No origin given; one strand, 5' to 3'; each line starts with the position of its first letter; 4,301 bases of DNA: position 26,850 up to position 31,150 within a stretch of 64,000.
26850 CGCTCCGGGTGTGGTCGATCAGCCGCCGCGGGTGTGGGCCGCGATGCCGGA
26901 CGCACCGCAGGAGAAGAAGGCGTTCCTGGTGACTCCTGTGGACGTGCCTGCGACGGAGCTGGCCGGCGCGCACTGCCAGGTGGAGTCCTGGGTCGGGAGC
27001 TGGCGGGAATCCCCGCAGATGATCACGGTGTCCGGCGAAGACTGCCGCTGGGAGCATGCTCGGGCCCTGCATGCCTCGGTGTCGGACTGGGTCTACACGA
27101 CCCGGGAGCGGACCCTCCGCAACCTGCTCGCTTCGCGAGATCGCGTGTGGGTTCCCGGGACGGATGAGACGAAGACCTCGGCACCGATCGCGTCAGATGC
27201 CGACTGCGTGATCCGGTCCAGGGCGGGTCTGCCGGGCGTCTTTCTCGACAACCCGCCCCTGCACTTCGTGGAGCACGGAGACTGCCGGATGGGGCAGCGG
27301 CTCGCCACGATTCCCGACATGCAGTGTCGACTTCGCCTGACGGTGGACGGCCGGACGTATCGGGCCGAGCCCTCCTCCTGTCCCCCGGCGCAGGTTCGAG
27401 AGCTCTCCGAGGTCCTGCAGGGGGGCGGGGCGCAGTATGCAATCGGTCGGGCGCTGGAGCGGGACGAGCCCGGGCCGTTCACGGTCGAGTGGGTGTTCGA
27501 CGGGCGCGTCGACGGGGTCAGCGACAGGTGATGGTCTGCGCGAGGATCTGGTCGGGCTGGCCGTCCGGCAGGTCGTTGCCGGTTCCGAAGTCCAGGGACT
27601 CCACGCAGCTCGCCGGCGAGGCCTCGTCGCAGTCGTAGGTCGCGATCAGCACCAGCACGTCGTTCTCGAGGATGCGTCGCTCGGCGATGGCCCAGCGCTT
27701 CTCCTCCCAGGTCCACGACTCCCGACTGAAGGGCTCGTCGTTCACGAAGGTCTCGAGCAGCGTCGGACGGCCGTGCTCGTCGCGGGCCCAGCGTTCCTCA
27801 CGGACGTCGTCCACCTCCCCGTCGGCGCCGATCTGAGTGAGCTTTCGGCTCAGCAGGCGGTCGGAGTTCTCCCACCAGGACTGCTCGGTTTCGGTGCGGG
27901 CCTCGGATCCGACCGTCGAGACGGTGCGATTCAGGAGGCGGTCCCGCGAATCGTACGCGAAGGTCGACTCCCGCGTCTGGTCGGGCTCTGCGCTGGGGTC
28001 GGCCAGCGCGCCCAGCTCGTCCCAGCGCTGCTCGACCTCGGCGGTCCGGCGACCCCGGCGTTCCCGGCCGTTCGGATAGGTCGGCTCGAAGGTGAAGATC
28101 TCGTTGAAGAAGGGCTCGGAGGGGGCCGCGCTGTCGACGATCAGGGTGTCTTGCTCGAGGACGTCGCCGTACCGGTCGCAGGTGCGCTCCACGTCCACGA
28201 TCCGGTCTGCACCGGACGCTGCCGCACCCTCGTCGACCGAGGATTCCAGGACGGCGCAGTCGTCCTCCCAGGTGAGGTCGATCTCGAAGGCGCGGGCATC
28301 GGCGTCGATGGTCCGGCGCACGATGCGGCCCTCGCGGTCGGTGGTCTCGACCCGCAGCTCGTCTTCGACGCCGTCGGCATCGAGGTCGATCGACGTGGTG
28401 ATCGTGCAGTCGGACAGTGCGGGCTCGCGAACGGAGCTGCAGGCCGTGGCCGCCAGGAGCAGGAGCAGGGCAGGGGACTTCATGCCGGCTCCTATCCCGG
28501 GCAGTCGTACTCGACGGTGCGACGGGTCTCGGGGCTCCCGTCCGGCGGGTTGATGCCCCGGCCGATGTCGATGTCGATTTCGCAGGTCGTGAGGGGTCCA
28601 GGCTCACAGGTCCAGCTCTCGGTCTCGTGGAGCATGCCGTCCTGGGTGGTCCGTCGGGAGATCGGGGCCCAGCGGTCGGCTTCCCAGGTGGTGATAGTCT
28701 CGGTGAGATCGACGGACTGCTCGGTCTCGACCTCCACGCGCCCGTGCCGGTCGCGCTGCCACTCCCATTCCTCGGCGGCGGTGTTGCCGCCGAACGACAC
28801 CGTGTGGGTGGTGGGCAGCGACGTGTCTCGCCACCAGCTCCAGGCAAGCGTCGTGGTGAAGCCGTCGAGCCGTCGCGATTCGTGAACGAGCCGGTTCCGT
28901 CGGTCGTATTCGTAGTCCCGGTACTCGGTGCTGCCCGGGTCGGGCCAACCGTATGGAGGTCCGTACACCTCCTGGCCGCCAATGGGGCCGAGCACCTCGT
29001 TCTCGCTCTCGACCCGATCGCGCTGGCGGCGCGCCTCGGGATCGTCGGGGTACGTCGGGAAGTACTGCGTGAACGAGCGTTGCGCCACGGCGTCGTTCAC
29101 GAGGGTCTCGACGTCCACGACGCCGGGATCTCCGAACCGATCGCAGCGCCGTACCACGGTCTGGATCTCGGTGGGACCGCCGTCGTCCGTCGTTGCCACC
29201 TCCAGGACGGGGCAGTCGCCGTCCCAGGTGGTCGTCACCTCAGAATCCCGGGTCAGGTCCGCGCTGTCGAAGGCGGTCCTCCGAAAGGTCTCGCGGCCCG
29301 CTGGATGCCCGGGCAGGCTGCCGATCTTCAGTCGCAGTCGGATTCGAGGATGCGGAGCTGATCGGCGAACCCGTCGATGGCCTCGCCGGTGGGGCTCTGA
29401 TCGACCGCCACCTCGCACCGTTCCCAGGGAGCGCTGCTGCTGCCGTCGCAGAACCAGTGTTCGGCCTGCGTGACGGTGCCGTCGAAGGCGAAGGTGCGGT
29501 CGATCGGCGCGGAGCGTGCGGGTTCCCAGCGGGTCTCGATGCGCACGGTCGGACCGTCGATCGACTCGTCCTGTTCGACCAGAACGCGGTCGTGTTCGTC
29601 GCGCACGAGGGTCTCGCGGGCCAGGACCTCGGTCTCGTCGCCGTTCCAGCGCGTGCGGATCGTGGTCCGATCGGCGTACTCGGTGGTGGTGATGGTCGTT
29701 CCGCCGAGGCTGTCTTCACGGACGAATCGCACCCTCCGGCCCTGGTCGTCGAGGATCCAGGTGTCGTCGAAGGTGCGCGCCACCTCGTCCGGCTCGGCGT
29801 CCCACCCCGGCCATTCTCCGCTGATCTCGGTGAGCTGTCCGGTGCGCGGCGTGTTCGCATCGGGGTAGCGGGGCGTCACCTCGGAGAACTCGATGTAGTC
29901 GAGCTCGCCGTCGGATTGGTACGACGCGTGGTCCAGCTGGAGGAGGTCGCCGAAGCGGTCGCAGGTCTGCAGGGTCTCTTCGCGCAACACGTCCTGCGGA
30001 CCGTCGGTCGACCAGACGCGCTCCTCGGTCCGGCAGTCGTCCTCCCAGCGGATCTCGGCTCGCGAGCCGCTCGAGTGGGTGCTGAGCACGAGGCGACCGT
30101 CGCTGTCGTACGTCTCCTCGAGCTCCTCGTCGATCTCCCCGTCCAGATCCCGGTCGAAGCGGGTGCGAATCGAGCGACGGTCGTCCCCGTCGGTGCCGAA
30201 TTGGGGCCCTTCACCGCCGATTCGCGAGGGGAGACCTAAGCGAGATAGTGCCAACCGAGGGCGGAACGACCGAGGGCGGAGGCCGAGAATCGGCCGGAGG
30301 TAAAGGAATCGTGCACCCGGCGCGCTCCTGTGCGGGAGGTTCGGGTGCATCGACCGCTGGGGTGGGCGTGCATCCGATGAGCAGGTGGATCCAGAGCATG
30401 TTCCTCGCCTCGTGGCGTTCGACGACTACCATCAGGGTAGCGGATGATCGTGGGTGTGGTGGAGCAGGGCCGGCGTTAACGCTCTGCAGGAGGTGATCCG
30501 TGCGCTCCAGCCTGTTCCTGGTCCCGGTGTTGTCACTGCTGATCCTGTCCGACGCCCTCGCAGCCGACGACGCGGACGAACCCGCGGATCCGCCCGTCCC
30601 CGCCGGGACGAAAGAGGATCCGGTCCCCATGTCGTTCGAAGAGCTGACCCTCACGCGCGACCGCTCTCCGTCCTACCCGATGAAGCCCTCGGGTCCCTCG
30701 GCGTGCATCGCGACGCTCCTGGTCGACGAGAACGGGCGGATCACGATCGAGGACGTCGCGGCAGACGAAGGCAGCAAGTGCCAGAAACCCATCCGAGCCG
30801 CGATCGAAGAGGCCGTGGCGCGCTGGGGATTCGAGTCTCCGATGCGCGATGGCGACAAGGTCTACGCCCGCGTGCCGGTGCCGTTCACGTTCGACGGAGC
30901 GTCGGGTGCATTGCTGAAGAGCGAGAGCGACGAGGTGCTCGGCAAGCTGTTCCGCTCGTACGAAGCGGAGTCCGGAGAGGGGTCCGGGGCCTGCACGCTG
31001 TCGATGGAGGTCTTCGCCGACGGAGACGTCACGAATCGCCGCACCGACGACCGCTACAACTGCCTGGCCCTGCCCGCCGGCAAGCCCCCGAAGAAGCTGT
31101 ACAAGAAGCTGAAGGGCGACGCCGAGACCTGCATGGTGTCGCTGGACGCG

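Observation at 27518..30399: Tandem triplication of a novel Cys-rich lipoprotein family, with two copies showing 5' decay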

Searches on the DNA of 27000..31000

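Call 52: search_rna_families(source=window, start=27000, end=31000, threshold=evalue, max_evalue=1)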
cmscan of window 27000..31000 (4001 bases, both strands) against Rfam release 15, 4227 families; matches with E-value up to 1: 1.
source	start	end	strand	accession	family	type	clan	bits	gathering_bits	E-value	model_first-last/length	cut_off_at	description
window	28328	28390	+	RF01059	mir-598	Gene; miRNA;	-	21.4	69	0.5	1-80/80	no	mir-598 microRNA precursor family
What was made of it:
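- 30167..30305 (-): 139-nt insertion in paralog 3 (130 nt plus one copy of the direct repeat). Its length is 1 mod 3, so it shifts the frame. It has no other copy in the window and no unusual fold. No credible Rfam match in 27000-31000; the single hit, mir-598, is far below threshold and lies elsewhere, at 28328-28390 (call 52).
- Tried and rejected: Rfam gives no credible match in 27000-31000 (call 52).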
